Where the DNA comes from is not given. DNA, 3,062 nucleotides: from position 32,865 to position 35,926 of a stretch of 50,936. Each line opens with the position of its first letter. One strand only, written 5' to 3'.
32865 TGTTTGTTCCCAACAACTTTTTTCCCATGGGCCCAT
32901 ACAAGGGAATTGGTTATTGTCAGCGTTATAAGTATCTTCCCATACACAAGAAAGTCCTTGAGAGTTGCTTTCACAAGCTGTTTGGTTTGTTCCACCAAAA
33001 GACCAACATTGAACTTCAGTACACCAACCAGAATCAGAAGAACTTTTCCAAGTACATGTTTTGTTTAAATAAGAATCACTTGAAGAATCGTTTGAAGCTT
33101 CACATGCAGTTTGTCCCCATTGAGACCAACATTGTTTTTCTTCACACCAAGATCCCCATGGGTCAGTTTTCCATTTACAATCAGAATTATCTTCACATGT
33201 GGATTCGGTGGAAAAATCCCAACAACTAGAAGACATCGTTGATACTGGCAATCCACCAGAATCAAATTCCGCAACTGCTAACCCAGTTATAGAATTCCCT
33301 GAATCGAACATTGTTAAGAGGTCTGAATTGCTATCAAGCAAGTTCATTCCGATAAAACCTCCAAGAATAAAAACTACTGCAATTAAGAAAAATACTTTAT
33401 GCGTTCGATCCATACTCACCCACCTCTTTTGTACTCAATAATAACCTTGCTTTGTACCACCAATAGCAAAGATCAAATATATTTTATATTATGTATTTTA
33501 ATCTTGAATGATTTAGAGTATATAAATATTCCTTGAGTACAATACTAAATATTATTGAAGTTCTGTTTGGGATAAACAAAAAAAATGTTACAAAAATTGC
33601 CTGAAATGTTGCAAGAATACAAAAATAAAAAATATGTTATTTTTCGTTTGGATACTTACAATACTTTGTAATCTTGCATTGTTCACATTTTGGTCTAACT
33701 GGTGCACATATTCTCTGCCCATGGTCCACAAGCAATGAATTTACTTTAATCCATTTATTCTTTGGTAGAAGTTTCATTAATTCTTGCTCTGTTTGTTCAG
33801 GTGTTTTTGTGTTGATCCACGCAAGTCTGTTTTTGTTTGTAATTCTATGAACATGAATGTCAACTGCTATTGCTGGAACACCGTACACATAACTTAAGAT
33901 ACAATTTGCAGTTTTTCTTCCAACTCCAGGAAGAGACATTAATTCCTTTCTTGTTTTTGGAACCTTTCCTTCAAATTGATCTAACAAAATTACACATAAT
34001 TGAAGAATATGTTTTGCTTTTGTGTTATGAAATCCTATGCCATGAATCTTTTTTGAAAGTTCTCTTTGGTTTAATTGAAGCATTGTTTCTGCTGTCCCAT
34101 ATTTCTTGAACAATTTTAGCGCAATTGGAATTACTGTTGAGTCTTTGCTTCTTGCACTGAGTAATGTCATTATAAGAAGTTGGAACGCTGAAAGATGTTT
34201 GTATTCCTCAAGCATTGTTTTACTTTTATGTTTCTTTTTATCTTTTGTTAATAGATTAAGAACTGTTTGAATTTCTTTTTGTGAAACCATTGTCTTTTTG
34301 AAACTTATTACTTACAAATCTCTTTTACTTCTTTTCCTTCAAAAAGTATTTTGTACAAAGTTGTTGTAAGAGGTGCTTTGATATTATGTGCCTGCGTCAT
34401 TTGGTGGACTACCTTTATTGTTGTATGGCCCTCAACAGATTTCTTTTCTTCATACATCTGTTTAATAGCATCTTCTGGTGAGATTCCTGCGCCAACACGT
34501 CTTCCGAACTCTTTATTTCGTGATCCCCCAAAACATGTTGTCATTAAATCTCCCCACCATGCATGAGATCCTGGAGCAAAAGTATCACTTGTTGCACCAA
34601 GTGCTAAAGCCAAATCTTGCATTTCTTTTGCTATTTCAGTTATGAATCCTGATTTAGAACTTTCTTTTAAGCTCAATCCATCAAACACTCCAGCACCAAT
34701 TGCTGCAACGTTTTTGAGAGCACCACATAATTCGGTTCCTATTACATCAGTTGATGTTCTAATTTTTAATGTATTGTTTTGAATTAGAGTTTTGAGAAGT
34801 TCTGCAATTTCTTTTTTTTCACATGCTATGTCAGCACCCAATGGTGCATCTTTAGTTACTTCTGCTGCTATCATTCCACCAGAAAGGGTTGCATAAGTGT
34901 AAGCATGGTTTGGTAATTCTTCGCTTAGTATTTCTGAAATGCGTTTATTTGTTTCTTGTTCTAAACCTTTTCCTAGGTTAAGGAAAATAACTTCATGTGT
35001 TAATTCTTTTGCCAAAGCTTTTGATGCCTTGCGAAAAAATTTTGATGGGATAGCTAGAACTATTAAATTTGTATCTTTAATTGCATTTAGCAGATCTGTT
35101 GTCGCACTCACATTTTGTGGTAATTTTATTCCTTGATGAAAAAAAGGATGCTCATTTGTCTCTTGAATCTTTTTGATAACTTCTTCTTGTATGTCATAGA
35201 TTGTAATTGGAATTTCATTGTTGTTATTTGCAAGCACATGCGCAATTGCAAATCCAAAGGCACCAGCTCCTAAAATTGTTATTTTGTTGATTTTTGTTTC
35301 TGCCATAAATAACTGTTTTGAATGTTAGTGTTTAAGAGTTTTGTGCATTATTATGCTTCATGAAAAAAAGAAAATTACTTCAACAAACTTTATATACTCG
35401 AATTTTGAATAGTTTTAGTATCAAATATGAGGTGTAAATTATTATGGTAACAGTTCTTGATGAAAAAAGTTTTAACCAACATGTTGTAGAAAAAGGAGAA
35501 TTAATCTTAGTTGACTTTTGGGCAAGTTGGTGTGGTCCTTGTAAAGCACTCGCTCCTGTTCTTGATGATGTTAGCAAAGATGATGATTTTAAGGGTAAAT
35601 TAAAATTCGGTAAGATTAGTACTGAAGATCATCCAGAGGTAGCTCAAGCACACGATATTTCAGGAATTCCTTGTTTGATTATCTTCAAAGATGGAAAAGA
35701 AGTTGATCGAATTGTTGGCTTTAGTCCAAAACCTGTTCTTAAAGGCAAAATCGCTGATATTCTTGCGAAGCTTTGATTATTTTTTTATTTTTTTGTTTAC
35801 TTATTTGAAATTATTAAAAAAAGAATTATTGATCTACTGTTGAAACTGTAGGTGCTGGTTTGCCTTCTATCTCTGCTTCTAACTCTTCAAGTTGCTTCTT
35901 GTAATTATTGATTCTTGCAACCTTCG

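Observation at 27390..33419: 2009-aa surface protein built from roughly two dozen 4-cysteine '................' modules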

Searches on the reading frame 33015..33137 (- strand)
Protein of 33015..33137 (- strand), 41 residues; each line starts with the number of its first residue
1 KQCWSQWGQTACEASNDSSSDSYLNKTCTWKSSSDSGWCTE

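Call 61: search_protein_representatives(alignment_id=A5)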
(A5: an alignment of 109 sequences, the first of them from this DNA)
Query: 109 sequences, 29 profile positions. Proteins with E-value up to 0.001 (for the whole library): 213; up to 1e-10: 80; up to 1e-30: 12. The best 150 are listed.
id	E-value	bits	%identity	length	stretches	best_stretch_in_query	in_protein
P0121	4.7e-104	356.2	-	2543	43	1-29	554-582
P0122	1.8e-79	277.5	-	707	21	2-29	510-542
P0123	9.0e-79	275.3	-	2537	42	1-28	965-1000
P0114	1.4e-70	249.1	-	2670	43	2-29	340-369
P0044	4.7e-67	237.8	-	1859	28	2-29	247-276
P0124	5.2e-67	237.7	-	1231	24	2-29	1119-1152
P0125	2.3e-49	181.2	-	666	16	2-29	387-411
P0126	5.9e-44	163.9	-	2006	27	2-25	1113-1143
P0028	4.9e-42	157.8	-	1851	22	1-28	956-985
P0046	1.6e-40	152.9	-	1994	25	2-29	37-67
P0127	1.1e-34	134.3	-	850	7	2-29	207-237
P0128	1.7e-31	124.1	-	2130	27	2-27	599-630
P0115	1.8e-30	120.8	-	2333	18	2-29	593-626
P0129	2.9e-30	120.1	-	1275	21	3-27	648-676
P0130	3.1e-29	116.8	-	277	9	1-29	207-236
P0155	5.1e-18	81.0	-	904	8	2-28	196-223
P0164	2.7e-15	72.3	-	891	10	2-21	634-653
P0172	6.9e-14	67.8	-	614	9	2-22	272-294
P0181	4.4e-13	65.2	-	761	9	2-22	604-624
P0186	1.1e-11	60.8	-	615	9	2-28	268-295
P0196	7.3e-10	54.9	-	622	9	2-29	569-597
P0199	1.6e-09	53.8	-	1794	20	2-29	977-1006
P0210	9.1e-09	51.4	-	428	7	3-27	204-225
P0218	3.6e-08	49.5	-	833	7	2-28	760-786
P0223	9.1e-08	48.2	-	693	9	2-27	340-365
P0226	1.3e-07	47.7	-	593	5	2-28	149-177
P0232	4.1e-07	46.1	-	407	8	2-28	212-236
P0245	5.8e-06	42.4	-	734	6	2-28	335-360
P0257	2.0e-05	40.7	-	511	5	2-29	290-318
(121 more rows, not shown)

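Call 64: search_protein_families(library=pfam, proteins=[P0127, P0164, P0172, P0186, P0199, P0232, P0245, P0155, P0210, P0226], max_evalue=0.1)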
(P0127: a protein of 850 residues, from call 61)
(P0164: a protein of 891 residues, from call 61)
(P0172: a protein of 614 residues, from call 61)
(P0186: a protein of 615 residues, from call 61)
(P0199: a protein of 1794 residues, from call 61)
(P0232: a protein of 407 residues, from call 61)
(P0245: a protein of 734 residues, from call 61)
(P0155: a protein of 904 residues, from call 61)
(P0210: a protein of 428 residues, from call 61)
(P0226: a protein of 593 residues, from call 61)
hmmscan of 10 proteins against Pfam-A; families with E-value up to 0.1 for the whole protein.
P0127 (850 aa): 3 families
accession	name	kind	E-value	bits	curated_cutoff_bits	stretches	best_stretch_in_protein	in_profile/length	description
PF10659.14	Trypan_glycop_C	-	1e-05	26.3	21.4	1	155-228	6-79/104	Trypanosome variant surface glycoprotein C-terminal domain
PF16101.10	PRIMA1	-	0.0048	17.1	38.6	1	678-743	65-127/158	Proline-rich membrane anchor 1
PF22812.1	CR_prot_dom_plant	-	0.0081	17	34.1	1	678-736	3-63/71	Plant cysteine-rich protein domain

P0164 (891 aa): 1 family
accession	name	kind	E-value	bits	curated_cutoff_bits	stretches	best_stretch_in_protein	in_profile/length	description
PF12789.12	PTR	-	8.4e-11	42.2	27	1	196-236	6-46/60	Phage tail repeat like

P0172 (614 aa): 0 families

P0186 (615 aa): 0 families

P0199 (1794 aa): 2 families
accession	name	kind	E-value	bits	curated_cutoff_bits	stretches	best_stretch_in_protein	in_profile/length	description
PF23034.1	DUF7035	-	6.6e-05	23.4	27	1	1401-1507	2-111/137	Domain of unknown function (DUF7035)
PF07499.19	RuvA_C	-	0.046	14.7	24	0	265-287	3-25/47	RuvA, C-terminal domain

P0232 (407 aa): 2 families
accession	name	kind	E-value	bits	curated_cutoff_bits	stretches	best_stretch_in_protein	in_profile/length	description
PF08334.16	T2SSG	-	0.0033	17.9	21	1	29-107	4-83/108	Type II secretion system (T2SS), protein G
PF07963.17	N_methyl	-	0.0035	17.3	21.2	1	4-24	7-27/27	Prokaryotic N-terminal methylation motif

P0245 (734 aa): 1 family
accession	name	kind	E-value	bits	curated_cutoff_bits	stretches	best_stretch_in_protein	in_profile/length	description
PF04706.18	Dickkopf_N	-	0.00012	22.7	25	1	428-472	2-48/51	Dickkopf N-terminal cysteine-rich region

P0155 (904 aa): 1 family
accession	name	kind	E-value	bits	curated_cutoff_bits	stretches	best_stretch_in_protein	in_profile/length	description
PF13273.12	DUF4064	-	0.035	14.8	32.1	1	723-767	42-86/102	Protein of unknown function (DUF4064)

P0210 (428 aa): 1 family
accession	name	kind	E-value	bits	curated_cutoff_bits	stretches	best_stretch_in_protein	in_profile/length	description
PF01508.21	Paramecium_SA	-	0.014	16.2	21.2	1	150-183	26-60/62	Paramecium surface antigen domain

P0226 (593 aa): 1 family
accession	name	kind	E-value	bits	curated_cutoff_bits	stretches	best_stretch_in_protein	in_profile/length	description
PF07452.17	CHRD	-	0.0001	23.6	24.1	1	184-306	14-115/117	CHRD domain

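Call 65: search_protein_families(library=ncbifam, proteins=[P0127, P0164, P0172, P0186, P0199, P0232, P0245, P0155, P0210, P0226], max_evalue=0.1)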
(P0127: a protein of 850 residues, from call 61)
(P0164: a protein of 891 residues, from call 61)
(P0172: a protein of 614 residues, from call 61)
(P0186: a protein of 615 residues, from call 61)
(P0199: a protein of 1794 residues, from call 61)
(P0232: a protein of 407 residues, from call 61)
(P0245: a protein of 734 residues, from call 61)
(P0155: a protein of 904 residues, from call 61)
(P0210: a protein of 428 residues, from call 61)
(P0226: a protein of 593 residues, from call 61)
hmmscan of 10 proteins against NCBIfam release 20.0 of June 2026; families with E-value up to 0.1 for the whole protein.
P0127 (850 aa): 0 families

P0164 (891 aa): 2 families
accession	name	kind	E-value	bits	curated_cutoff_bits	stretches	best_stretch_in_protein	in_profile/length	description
NF041327.1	Bgr08870_fam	equivalog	0.00043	20.2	150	1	209-239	41-71/209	Bgr_08870 family protein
TIGR03807.1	RR_fam_repeat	repeat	0.031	14.2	15.75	1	429-444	3-18/27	putative cofactor-binding repeat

P0172 (614 aa): 0 families

P0186 (615 aa): 0 families

P0199 (1794 aa): 1 family
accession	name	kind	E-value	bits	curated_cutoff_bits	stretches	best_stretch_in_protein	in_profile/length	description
NF005742.0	PRK07566.1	equivalog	0.0081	15.3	313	1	337-400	190-253/315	chlorophyll synthase ChlG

P0232 (407 aa): 7 families
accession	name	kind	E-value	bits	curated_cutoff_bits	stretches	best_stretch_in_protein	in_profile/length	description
TIGR01710.1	typeII_sec_gspG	equivalog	7.3e-14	52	88.85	1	3-108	2-109/134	type II secretion system major pseudopilin GspG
NF041775.1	typeIV_PilA_Myxo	equivalog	3.6e-08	33.6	400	1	3-62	12-71/214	type IV pilin protein PilA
TIGR01708.2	typeII_sec_gspH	equivalog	4.1e-06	26.9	80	1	4-43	4-43/169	type II secretion system minor pseudopilin GspH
TIGR02596.1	TIGR02596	subfamily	8.2e-05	22.8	70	1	4-42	1-39/196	Verru_Chthon cassette protein D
NF007862.0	PRK10574.1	equivalog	0.0012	19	138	1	2-48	5-47/145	prepilin peptidase-dependent pilin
NF041013.1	T4P_ComGE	equivalog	0.0038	17.3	49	1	4-47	6-49/83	competence type IV pilus minor pilin ComGE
NF040999.1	pilin_ComGC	equivalog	0.082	13.1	75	0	2-32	2-32/84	competence type IV pilus major pilin ComGC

P0245 (734 aa): 0 families

P0155 (904 aa): 0 families

P0210 (428 aa): 0 families

P0226 (593 aa): 0 families

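Call 66: search_solved_structures(query=A5, max_evalue=10, show_alignments=5)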
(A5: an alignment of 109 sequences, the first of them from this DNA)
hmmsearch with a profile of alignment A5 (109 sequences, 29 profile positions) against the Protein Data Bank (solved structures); distinct sequences matched with E-value up to 10: 1.
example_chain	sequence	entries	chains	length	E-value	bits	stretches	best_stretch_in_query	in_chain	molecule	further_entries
5m4t_A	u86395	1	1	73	0.47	13.9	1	7-28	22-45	Variant surface glycoprotein MITAT 1.1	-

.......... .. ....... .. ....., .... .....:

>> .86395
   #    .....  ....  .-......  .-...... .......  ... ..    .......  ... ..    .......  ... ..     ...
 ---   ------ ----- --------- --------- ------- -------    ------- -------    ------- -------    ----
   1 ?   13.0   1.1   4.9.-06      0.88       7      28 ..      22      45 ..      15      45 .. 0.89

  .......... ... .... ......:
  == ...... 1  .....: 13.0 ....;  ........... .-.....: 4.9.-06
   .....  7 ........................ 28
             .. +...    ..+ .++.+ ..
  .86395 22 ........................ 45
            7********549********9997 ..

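Call 76: search_solved_structures(query=P0127, max_evalue=10, show_alignments=4)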
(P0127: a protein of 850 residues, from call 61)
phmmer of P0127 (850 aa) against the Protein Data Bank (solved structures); distinct sequences matched with E-value up to 10: 2.
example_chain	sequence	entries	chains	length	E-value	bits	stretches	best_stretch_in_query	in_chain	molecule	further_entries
8pjw_A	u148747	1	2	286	0.5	12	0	469-506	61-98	SAKe6FE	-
8jze_m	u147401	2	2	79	2.9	9.4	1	704-738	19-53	Photosystem I PsaM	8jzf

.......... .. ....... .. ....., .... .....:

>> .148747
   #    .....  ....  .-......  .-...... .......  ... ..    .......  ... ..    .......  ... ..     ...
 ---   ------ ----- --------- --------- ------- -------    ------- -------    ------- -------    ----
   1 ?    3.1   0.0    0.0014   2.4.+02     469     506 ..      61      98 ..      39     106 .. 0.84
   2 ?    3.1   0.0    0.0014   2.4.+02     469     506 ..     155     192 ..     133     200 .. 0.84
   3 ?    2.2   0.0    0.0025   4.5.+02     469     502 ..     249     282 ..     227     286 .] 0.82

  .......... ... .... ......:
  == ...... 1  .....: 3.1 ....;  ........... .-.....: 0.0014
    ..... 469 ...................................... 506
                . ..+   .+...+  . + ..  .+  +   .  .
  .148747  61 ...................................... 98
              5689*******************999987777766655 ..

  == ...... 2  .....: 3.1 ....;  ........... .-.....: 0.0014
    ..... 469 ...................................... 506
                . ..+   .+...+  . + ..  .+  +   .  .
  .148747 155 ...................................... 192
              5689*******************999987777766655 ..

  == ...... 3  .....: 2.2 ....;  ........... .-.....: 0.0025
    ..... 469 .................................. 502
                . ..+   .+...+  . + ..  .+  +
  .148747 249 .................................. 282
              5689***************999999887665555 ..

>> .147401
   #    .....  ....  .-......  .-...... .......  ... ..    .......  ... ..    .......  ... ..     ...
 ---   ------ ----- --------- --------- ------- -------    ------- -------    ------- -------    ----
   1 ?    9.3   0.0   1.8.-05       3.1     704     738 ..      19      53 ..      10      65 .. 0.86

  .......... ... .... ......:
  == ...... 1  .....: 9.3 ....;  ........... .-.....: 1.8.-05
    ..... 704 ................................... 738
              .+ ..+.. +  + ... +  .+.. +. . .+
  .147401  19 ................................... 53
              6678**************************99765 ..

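Call 78: search_protein_families(library=phrogs, proteins=[P0164, P0172, P0186, P0196, P0210, P0181, P0218, P0223, P0257], max_evalue=0.001)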
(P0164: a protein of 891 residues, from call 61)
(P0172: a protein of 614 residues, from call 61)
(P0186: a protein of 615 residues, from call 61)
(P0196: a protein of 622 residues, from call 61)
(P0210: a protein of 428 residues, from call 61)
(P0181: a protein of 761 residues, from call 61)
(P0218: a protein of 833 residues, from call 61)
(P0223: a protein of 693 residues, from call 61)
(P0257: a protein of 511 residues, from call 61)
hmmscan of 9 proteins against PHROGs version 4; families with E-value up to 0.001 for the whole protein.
P0164 (891 aa): 7 families
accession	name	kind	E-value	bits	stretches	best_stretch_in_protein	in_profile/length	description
phrog_10485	-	unknown function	1.4e-10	41.1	1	160-245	73-163/788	-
phrog_8469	-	tail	9.1e-09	36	1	20-248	20-242/303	tail fiber protein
phrog_14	-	tail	3.7e-06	27.3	1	189-228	183-222/366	minor tail protein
phrog_30299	-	tail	4.5e-06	26.8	1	18-93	18-85/425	tail fiber protein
phrog_9574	-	tail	2.1e-05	24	1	191-227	195-231/773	tail protein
phrog_17509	-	unknown function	0.00032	21.2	0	170-218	145-189/281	-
phrog_18185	-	tail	0.00099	19.7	0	185-236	290-341/399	tail fiber protein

P0172 (614 aa): 0 families

P0186 (615 aa): 0 families

P0196 (622 aa): 0 families

P0210 (428 aa): 0 families

P0181 (761 aa): 0 families

P0218 (833 aa): 7 families
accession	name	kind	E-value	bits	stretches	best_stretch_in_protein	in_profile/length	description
phrog_26346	-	unknown function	3.6e-10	40.2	1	29-101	208-281/659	-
phrog_1806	-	tail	1.3e-08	35.5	1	28-83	117-176/276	collagen like minor tail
phrog_32409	-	tail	3.2e-08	33.4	1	18-100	180-263/884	tail fiber protein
phrog_32123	-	unknown function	6e-06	25.8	1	23-84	218-280/532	-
phrog_26246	-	tail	1.8e-05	25.1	1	29-84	104-160/329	tail protein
phrog_366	-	tail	0.00058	20.4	0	27-84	328-386/474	tail fiber protein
phrog_26303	-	unknown function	0.00063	21.4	0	20-85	29-94/114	-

P0223 (693 aa): 0 families

P0257 (511 aa): 0 families

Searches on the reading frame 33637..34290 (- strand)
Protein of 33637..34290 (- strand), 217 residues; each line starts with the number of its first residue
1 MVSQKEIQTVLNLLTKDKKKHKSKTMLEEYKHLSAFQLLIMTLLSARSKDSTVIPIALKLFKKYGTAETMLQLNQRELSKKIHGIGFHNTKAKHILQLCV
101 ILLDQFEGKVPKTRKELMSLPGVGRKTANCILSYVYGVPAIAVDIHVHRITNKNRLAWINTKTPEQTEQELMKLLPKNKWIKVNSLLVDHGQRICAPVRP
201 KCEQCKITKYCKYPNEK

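Call 31: search_protein_families(library=pfam, proteins=[window:33637-34290:-], max_evalue=0.001)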
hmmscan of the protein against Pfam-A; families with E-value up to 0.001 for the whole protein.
window:33637-34290:- (217 aa): 3 families
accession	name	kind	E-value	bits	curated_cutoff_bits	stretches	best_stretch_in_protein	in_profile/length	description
PF00730.31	HhH-GPD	-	5.7e-23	81.7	26.2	1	40-177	1-108/108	HhH-GPD superfamily base excision DNA repair protein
PF00633.29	HHH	-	3.1e-12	46.1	24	1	106-134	2-30/30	Helix-hairpin-helix motif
PF14520.12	HHH_5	-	0.00032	21.6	27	0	115-129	35-49/57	Helix-hairpin-helix domain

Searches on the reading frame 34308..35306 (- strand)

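Call 31: search_protein_families(library=pfam, proteins=[window:34308-35306:-], max_evalue=0.001)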
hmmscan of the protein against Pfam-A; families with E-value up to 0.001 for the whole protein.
window:34308-35306:- (332 aa): 8 families
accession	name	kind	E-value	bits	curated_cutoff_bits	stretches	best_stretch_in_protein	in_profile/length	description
PF01210.29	NAD_Gly3P_dh_N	-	3.1e-40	138.2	23.1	1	8-167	1-157/158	NAD-dependent glycerol-3-phosphate dehydrogenase N-terminus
PF07479.19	NAD_Gly3P_dh_C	-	3.3e-39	134.8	25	1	187-331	1-141/142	NAD-dependent glycerol-3-phosphate dehydrogenase C-terminus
PF20618.3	GPD_NAD_C_bact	-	8.4e-11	42.7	27.6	1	251-316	3-65/66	Bacterial GPD, NAD-dependent C-terminal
PF03807.23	F420_oxidored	-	3.6e-07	31.1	21.6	1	8-106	1-87/94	NADP oxidoreductase coenzyme F420-dependent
PF02737.24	3HCDH_N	-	3.1e-05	24.4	22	1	8-83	1-83/180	3-hydroxyacyl-CoA dehydrogenase, NAD binding domain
PF03721.20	UDPG_MGDP_dh_N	-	0.00029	20.9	27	0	8-87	2-85/187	UDP-glucose/GDP-mannose dehydrogenase family, NAD binding domain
PF03435.24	Sacchrp_dh_NADP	-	0.00037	21.3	25.1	0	9-104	1-94/129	Saccharopine dehydrogenase NADP binding domain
PF00056.29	Ldh_1_N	-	0.00075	20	27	0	8-84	2-75/141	lactate/malate dehydrogenase, NAD binding domain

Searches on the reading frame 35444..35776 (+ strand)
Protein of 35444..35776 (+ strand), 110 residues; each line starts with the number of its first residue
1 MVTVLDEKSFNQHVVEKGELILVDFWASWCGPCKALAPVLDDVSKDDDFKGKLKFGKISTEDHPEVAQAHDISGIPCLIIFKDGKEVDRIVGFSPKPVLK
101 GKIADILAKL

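Call 31: search_protein_families(library=pfam, proteins=[window:35444-35776:+], max_evalue=0.001)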
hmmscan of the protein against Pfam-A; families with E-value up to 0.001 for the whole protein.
window:35444-35776:+ (110 aa): 5 families
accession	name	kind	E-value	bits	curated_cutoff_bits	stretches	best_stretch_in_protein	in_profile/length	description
PF00085.26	Thioredoxin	-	2.5e-26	92.1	23.5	1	2-103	2-101/103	Thioredoxin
PF13098.12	Thioredoxin_2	-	8.6e-09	36.1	27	1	16-98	3-99/104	Thioredoxin-like domain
PF13905.12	Thioredoxin_8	-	4.3e-08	33.8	27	1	18-50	1-33/94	Thioredoxin-like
PF08534.16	Redoxin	-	5.7e-05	23.4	26.6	1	6-86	17-97/148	Redoxin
PF13899.12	Thioredoxin_7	-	0.0006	20.3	27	1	16-81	15-81/83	Thioredoxin-like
